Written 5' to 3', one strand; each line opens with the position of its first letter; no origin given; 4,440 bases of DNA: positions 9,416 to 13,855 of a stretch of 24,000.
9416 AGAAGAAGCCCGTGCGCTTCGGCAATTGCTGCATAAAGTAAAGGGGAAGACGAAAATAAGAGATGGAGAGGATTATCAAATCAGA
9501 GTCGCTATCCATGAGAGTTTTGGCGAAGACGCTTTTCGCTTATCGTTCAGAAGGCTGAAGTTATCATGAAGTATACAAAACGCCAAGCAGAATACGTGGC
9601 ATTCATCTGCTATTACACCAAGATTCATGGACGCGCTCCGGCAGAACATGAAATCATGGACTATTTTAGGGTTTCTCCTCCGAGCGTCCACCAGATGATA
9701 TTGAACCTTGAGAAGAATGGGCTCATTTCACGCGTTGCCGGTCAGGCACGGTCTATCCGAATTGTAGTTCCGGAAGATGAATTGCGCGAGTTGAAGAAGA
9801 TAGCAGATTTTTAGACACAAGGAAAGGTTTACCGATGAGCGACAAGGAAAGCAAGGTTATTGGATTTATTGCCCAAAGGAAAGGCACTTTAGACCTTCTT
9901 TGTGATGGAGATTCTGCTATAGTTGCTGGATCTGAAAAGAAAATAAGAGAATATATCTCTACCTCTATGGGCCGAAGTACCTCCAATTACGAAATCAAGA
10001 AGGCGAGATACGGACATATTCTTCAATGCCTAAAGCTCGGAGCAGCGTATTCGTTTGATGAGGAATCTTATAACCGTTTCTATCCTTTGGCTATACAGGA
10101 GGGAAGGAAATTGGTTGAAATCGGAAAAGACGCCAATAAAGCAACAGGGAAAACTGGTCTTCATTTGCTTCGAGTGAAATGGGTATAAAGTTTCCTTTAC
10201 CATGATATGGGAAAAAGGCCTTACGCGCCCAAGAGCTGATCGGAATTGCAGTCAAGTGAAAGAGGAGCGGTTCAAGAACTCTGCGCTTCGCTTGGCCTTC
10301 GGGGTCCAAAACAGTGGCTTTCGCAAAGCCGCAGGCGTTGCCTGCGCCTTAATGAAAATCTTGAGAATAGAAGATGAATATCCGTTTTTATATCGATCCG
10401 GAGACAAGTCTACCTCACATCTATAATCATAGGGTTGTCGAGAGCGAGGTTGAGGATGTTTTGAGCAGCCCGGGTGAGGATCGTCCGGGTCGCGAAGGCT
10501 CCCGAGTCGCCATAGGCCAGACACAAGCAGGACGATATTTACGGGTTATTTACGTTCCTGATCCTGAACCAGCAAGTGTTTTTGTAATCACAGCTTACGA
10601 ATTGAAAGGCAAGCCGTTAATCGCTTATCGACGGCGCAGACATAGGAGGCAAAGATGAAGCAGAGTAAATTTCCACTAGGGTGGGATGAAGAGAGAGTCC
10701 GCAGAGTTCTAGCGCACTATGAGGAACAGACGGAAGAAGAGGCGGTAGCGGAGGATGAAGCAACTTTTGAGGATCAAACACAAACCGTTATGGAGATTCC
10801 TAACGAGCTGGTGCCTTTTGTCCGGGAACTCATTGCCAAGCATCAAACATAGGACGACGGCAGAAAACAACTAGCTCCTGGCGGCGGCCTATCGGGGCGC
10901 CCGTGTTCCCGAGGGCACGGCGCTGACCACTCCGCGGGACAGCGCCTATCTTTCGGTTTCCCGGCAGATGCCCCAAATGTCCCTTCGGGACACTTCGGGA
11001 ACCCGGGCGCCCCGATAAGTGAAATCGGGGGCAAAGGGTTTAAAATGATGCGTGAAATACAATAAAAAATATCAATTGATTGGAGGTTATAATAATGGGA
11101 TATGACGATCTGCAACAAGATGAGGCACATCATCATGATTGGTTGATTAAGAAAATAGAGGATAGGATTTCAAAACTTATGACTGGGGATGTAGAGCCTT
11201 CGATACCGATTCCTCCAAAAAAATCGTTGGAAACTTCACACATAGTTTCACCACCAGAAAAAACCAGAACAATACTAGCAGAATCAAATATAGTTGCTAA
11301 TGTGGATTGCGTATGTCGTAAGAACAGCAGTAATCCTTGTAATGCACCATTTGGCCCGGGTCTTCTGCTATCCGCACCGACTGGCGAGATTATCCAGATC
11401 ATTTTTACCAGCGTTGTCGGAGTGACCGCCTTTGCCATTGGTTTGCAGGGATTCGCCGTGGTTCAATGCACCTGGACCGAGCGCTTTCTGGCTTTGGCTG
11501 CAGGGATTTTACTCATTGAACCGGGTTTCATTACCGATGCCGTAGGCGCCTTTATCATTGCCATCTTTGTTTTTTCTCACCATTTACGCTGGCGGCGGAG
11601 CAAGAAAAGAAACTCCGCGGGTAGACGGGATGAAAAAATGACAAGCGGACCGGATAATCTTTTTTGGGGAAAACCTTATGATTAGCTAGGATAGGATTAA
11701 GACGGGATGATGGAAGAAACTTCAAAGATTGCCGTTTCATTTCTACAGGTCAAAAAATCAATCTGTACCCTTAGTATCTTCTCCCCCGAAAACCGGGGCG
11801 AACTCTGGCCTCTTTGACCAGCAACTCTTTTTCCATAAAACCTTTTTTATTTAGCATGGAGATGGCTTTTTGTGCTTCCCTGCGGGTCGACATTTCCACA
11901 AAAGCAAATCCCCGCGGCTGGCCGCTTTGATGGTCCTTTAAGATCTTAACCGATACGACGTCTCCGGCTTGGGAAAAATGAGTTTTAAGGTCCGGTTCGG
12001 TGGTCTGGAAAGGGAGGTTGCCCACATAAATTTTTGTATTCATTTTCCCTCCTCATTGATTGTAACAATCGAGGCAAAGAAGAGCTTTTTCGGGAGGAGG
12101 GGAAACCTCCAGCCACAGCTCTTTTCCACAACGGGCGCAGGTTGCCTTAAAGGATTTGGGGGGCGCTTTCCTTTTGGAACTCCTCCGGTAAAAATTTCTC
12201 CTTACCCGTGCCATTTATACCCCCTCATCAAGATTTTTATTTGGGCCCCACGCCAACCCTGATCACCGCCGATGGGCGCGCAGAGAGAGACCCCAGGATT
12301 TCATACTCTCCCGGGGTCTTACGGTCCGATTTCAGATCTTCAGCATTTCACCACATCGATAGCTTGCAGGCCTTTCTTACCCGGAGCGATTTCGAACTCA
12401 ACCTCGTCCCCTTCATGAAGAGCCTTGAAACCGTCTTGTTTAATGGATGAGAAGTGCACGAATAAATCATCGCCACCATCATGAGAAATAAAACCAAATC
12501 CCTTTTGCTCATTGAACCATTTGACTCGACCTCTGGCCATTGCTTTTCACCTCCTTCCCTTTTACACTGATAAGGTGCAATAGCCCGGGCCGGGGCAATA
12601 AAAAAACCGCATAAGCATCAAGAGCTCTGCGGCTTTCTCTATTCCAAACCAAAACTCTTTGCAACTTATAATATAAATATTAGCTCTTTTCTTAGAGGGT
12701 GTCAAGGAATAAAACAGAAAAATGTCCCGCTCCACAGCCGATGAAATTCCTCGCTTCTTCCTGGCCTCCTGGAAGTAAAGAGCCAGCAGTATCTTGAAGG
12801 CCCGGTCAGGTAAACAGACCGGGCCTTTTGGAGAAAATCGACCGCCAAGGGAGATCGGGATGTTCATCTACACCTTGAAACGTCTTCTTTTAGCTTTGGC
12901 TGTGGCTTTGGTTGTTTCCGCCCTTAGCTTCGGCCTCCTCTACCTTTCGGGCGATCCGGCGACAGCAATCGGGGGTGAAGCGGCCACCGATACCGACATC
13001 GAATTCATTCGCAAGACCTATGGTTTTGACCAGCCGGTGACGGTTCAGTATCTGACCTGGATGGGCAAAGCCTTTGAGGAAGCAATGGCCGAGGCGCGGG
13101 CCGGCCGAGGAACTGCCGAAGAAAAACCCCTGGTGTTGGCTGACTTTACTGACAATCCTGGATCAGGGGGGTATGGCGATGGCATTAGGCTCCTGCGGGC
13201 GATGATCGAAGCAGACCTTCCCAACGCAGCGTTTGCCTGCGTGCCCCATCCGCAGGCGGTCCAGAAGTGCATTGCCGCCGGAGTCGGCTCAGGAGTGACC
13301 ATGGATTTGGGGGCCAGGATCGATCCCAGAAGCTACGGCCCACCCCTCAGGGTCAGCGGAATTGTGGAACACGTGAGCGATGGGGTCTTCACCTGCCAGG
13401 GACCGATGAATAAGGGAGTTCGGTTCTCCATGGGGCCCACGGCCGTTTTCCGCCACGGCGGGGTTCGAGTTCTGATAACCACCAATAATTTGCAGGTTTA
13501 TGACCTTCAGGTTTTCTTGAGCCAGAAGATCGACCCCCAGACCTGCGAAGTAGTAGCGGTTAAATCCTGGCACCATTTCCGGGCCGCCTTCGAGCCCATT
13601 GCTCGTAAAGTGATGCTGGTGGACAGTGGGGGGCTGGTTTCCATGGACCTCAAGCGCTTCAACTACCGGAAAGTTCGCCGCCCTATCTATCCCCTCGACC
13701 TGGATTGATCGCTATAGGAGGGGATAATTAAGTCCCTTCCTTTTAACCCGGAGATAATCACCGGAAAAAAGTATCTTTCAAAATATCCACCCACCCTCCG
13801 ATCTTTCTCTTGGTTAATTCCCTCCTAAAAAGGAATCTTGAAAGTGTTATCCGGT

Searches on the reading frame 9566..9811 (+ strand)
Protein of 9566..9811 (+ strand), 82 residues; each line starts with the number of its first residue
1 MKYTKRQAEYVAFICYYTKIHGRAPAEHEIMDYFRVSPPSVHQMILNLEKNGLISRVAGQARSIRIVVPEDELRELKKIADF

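Call 12: search_protein_families(library=pfam, proteins=[window:9566-9811:+], max_evalue=0.01)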
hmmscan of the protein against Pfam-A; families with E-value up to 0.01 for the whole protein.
window:9566-9811:+ (82 aa): 6 families
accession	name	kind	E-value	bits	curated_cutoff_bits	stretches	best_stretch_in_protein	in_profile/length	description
PF01726.22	LexA_DNA_bind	-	6.2e-08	32.7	23.7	1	3-62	4-64/65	LexA DNA binding domain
PF00392.27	GntR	-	0.00063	19.8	27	1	25-61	25-61/64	Bacterial regulatory proteins, gntR family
PF01325.25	Fe_dep_repress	-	0.001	19.7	26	1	27-54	25-52/60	Iron dependent repressor, N-terminal DNA binding domain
PF01047.28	MarR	-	0.0022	18.3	24.6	1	28-57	21-50/59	MarR family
PF12802.13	MarR_2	-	0.004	17.7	27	1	29-60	25-58/61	MarR family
PF13545.12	HTH_Crp_2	-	0.0063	16.9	27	1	28-69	26-64/70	Crp-like helix-turn-helix domain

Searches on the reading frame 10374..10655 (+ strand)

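Call 12: search_protein_families(library=pfam, proteins=[window:10374-10655:+], max_evalue=0.01)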
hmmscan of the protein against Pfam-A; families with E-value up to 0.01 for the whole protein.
window:10374-10655:+ (94 aa): 1 family
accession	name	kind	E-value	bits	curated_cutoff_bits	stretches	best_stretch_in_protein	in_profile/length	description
PF14076.12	DUF4258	-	5.1e-06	27.1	25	1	20-76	13-71/71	Domain of unknown function (DUF4258)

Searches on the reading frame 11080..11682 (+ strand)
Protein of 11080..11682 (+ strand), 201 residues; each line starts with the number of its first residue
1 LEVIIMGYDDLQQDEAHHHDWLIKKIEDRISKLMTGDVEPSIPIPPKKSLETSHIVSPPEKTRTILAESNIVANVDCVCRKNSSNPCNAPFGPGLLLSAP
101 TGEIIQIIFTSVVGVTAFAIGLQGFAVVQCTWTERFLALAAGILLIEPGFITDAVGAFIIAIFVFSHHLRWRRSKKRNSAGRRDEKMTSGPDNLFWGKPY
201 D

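Call 14: search_protein_families(library=pfam, proteins=[window:11080-11682:+], max_evalue=0.01)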
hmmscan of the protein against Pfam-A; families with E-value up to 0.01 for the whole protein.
window:11080-11682:+ (201 aa): 2 families
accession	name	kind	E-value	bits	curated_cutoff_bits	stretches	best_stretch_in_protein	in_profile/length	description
PF11874.13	DUF3394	-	1.6e-05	25.1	28.2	1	105-155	2-52/181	Domain of unknown function (DUF3394)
PF04186.18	FxsA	-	0.00012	22.6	25.2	1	133-160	67-94/109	FxsA cytoplasmic membrane protein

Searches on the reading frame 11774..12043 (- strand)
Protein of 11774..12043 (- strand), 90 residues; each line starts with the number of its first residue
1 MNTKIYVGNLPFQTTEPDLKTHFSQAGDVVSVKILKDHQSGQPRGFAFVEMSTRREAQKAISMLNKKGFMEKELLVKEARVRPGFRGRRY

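Call 13: search_protein_families(library=pfam, proteins=[window:11774-12043:-], max_evalue=0.01)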
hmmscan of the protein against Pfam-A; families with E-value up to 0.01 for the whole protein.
window:11774-12043:- (90 aa): 2 families
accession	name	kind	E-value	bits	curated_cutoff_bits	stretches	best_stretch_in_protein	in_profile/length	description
PF00076.28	RRM_1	-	3.2e-23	81.8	20.7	1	5-74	1-69/70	RNA recognition motif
PF13893.12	RRM_5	-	0.0014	18.7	27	1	19-76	44-96/125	RNA recognition motif. (a.k.a. RRM, RBD, or RNP domain)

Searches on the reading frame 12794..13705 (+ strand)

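Call 13: search_protein_families(library=pfam, proteins=[window:12794-13705:+], max_evalue=0.01)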
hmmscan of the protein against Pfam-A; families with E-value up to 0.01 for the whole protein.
window:12794-13705:+ (304 aa): 2 families
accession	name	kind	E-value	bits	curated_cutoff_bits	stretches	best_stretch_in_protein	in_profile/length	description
PF07171.17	MlrC_C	-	4.3e-56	190.4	27.2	1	115-293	1-178/178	MlrC C-terminus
PF19300.4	BPD_transp_1_N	-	6.2e-11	42.9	23.8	1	23-98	1-77/114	Binding-prot-dependent transport system membrane comp, N-term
